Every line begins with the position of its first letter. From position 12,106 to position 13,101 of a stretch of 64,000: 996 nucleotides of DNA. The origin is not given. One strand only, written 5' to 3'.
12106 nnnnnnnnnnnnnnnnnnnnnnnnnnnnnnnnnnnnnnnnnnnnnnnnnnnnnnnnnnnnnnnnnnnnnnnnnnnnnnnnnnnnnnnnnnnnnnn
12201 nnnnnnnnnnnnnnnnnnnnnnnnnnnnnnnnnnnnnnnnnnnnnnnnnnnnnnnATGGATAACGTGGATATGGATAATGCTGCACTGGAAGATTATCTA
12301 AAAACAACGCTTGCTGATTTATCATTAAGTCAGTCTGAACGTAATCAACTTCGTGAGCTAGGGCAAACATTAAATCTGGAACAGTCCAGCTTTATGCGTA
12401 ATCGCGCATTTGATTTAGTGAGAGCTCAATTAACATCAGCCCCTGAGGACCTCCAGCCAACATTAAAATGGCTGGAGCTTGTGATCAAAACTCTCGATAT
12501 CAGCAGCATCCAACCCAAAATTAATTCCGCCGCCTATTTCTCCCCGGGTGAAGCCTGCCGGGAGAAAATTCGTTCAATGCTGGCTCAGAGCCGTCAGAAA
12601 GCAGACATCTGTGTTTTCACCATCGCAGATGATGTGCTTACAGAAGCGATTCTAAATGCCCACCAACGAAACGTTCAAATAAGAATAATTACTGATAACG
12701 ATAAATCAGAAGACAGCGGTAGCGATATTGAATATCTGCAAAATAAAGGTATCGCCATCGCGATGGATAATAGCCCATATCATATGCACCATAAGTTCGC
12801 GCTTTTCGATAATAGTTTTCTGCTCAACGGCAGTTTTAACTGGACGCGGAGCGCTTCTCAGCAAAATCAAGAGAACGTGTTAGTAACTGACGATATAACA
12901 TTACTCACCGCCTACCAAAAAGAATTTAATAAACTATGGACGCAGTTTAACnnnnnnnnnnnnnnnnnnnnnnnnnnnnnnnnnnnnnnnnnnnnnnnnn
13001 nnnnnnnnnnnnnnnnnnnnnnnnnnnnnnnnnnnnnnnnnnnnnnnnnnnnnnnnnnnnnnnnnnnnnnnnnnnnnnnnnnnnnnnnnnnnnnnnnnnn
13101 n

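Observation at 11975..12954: Low-GC single-HKD PLD-family nuclease immediately downstream of the ATPase-rhomboid unit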

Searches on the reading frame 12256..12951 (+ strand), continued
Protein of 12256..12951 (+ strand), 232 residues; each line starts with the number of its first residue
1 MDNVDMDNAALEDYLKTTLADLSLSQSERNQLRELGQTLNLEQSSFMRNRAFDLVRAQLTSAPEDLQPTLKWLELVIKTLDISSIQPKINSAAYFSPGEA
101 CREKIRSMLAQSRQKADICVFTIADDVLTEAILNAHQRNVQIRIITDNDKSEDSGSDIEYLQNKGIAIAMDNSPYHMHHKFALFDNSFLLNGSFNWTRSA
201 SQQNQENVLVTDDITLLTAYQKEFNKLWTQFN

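Call 39: fold_search(model_id=the predicted structure, library=pdb)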
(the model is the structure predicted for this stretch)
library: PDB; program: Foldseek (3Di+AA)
matches with E <= 10: 859; with E <= 0.001: 106
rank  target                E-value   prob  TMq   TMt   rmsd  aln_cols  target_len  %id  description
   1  4ggk                  1.4e-12  1.00  0.57  0.78   2.2       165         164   28  Crystal structure of Zucchini from mouse (mZuc / PLD6 / MitoPLD) bound to tungstate (released 2012-10-10)
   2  4ggj                  1.6e-12  1.00  0.58  0.78   2.3       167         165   28  Crystal structure of Zucchini from mouse (mZuc / PLD6 / MitoPLD) (released 2012-10-10)
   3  6ehi_A                1.0e-11  1.00  0.57  0.80   3.1       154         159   19  NucT from Helicobacter pylori (released 2018-01-17)
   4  6ehi_D                1.2e-11  1.00  0.55  0.77   3.6       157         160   20  NucT from Helicobacter pylori (released 2018-01-17)
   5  1byr                  1.4e-11  1.00  0.58  0.85   1.9       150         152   22  CRYSTAL STRUCTURE OF A PHOSPHOLIPASE D FAMILY MEMBER, NUC FROM SALMONELLA TYPHIMURIUM (released 1999-10-19)
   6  6ehi_B                1.2e-10  1.00  0.55  0.78   3.3       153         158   20  NucT from Helicobacter pylori (released 2018-01-17)
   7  4gel_B                1.2e-10  1.00  0.56  0.64   4.1       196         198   21  Crystal structure of Zucchini (released 2012-10-17)
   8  4gel_A                1.7e-10  1.00  0.56  0.66   3.7       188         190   22  Crystal structure of Zucchini (released 2012-10-17)
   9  4gem_B                6.1e-10  1.00  0.53  0.63   2.4       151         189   26  Crystal structure of Zucchini (K171A) (released 2012-10-17)
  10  4gem_A                7.8e-10  1.00  0.56  0.64   3.7       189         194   22  Crystal structure of Zucchini (K171A) (released 2012-10-17)
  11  5bqt_A                1.8e-09  1.00  0.50  0.44  11.3       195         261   14  Structure of TrmBL2, an archaeal chromatin protein, shows a novel mode of DNA binding. (released 2015-09-02)
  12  5qhm                  2.3e-09  1.00  0.54  0.72   3.2       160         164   17  PanDDA analysis group deposition of models with modelled events (e.g. bound ligands) -- Crystal Structure of human FAM83 (released 2018-12-19)
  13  4urj_D                2.6e-09  1.00  0.50  0.64   4.5       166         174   16  Crystal structure of human BJ-TSA-9 (released 2014-10-01)
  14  4urj_B                2.8e-09  1.00  0.50  0.64   4.6       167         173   16  Crystal structure of human BJ-TSA-9 (released 2014-10-01)
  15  5lzk_A                5.4e-09  1.00  0.51  0.67   4.5       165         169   19  Structure of the domain of unknown function DUF1669 from human FAM83B (released 2016-10-26)
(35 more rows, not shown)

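Call 73: list_cluster_members(proteins=[P0001, P0002])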
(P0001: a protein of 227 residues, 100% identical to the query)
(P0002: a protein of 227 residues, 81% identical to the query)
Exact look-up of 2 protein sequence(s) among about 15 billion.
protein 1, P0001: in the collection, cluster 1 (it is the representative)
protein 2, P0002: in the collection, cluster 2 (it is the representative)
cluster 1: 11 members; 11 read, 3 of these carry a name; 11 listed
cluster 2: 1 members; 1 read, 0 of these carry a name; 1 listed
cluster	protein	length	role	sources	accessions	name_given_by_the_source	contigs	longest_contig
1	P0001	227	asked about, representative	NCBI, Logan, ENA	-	-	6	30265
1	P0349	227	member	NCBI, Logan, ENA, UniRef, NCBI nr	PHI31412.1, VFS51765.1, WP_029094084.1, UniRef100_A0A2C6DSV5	phospholipase D-like domain-containing protein [Budvicia aquatica] | phospholipase D n=1 Tax=Budvicia aquatica TaxID=82979 RepID=A0A2C6DSV5_9GAMM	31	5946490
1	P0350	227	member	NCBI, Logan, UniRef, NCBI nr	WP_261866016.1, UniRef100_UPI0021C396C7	phospholipase D-like domain-containing protein [Budvicia aquatica] | phospholipase D-like domain-containing protein n=1 Tax=Budvicia aquatica TaxID=82979 ...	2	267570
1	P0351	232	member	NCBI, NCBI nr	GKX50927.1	hypothetical protein SOASR029_12360 [Budvicia aquatica]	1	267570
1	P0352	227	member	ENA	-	-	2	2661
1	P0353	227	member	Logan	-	-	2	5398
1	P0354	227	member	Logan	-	-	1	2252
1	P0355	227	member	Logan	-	-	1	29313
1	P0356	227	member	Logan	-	-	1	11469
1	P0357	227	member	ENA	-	-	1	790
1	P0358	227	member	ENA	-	-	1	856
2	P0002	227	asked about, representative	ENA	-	-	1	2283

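Call 75: search_dna_similar(query=window:12271-12951:+, collection=plasmids, mode=protein, max_evalue=1e-10, max_rows=12)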
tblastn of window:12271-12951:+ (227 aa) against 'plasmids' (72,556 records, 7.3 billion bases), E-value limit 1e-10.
Records with a match: 1805; places in all: 1840; records where one place covers at least 80% of the query: 5.
Best place of each record, by identity: <60% 1805.
By first word of the organism name: Klebsiella 884; Enterobacter 235; Escherichia 198; Serratia 112; Citrobacter 102; Yersinia 75; Salmonella 59; Pantoea 26; Candidatus 19; Shigella 14; and 28 more.
By predicted mobility (MOB-suite, as given by PLSDB): conjugative 1371; mobilizable 236; non-mobilizable 198.
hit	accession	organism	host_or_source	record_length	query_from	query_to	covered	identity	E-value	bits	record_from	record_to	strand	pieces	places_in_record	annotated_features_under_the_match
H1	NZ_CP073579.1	Photobacterium sp. GJ3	-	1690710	8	226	96%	50.4%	1e-66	229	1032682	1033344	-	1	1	record has no annotation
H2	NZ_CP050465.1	Vibrio campbellii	single cell,seawater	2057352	9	226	96%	45.2%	2e-58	205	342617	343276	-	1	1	none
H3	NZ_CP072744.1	Serratia fonticola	rabbit,mixed culture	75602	63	225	72%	34.9%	4e-20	95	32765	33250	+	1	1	phospholipase D family protein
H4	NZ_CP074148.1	Serratia sp. JSRIV001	river water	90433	63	225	72%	32.7%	5e-20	95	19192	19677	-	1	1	phospholipase D family protein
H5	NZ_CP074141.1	Serratia sp. JSRIV004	river water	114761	63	225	72%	32.7%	5e-20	95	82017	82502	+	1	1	phospholipase D family protein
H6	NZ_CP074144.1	Serratia sp. JSRIV002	river water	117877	63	225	72%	32.7%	5e-20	95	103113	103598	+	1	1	phospholipase D family protein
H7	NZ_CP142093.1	Serratia sp. K-M0260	Homo sapiens,wound swab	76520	38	227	84%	27.2%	4e-17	87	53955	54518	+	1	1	phospholipase D family protein | trbC: F-type conjugative transfer protein TrbC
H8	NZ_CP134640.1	Enterobacter asburiae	Larus michahellis,bacteria,cloaca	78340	38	227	84%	27.2%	4e-17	87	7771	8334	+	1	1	phospholipase D family protein | trbC: F-type conjugative transfer protein TrbC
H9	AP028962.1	Candidatus Aschnera chinzeii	insect metagenome,Penicillidia jenynsii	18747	70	225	69%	32.5%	1e-18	91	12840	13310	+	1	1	phospholipase D family protein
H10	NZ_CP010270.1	Paenibacillus polymyxa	-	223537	75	223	66%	34.0%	3e-17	87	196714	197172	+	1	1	phospholipase D-like domain-containing protein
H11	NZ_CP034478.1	Pantoea agglomerans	food,leaf from rome apple cultivar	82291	58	225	74%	30.0%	9e-17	86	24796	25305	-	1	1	phospholipase D family protein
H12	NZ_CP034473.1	Pantoea agglomerans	food,leaf from rome apple cultivar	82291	58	225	74%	30.0%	9e-17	86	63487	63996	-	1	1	phospholipase D family protein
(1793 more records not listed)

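Call 76: search_dna_similar(query=window:12271-12951:+, collection=phages, mode=protein, max_evalue=1e-10, max_rows=12)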
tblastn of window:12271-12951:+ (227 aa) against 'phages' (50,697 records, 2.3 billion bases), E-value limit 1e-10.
Records with a match: 4; places in all: 4; records where one place covers at least 80% of the query: 0.
Best place of each record, by identity: <60% 4.
By first word of the organism name: Bacteriophage 2; Wolbachia 2.
By host as written in the record: - 2; wVitA Wolbachia of Nasonia vitripennis 1; Wolbachia endosymbiont wVitA of Nasonia vitripennis 1.
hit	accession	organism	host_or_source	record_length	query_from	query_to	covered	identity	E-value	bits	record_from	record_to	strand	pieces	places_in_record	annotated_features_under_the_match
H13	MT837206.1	Bacteriophage sp.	human fecal samples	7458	70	223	68%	31.6%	3e-19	91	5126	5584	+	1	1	record has no annotation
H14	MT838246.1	Bacteriophage sp.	human fecal samples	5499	123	226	46%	39.3%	2e-13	74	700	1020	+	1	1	record has no annotation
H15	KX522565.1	Wolbachia phage WO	wVitA Wolbachia of Nasonia vitripennis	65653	90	217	56%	30.2%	4e-11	67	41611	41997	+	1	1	phospholipase D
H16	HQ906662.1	Wolbachia endosymbiont wVitA of Nasonia vitripennis phage ...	Wolbachia endosymbiont wVitA of Nasonia ...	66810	90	217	56%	30.2%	4e-11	67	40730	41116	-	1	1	phospholipase D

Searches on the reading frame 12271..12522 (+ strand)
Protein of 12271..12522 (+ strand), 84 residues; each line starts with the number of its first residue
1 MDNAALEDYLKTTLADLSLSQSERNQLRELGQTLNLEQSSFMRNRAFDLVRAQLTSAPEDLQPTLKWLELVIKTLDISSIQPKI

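Call 42: find_homologous_proteins(query=A4, max_evalue=0.001)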
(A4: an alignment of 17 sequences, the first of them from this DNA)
Query A4 (17 sequences) (84 aa, profile of the alignment): 61 proteins with E <= 0.001 among 2113 candidates.
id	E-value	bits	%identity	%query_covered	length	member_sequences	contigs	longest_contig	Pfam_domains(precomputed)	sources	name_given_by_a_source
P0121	4.6e-33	131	54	90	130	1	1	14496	-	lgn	-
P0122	4.7e-33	131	47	100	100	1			-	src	-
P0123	4.8e-33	131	52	100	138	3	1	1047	-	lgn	-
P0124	5.7e-33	131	50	100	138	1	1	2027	-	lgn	-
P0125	7.3e-33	130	49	99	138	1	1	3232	-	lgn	-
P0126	8.0e-33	130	57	90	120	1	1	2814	-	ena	-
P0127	5.1e-32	128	48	94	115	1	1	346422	-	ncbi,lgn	-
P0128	5.5e-32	128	50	95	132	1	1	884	-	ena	-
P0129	6.3e-32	127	52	94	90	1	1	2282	-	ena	-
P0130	7.4e-32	127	51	95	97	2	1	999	-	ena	-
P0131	7.5e-32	127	50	95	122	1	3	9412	-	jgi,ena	-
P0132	1.0e-31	127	52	94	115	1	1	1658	-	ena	-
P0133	1.5e-31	126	50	98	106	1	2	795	-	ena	-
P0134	2.1e-31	126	53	92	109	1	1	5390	-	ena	-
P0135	3.4e-31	125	49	96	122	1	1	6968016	-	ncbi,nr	ncbi:hypothetical protein PBOI14_13920 [Pseudomonas sp. Boi14]|nr:hypothetical protein PBOI14_13920 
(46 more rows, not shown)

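Call 66: predict_structure(alignment_id=A4)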
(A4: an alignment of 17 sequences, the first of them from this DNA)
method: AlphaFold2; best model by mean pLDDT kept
length: 84 residues; sequences in the alignment: 17
mean_pLDDT: 86.4   pTM: 0.73
mean pLDDT of the five models: 86.4, 84.7, 83.6, 83.1, 82.4
residues with pLDDT >= 90: 37; 70-90: 41; 50-70: 5; < 50: 1
segments of 3 or more residues with pLDDT < 50: none
pLDDT, mean of each block of 10 residues (from residue 1): 81 88 88 85 92 92 93 85 54
secondary structure, 60 per line:
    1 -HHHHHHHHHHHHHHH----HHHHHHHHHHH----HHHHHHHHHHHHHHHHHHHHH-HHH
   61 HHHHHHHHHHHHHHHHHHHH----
elements in order: H2-16 H21-31 H36-56 H58-80
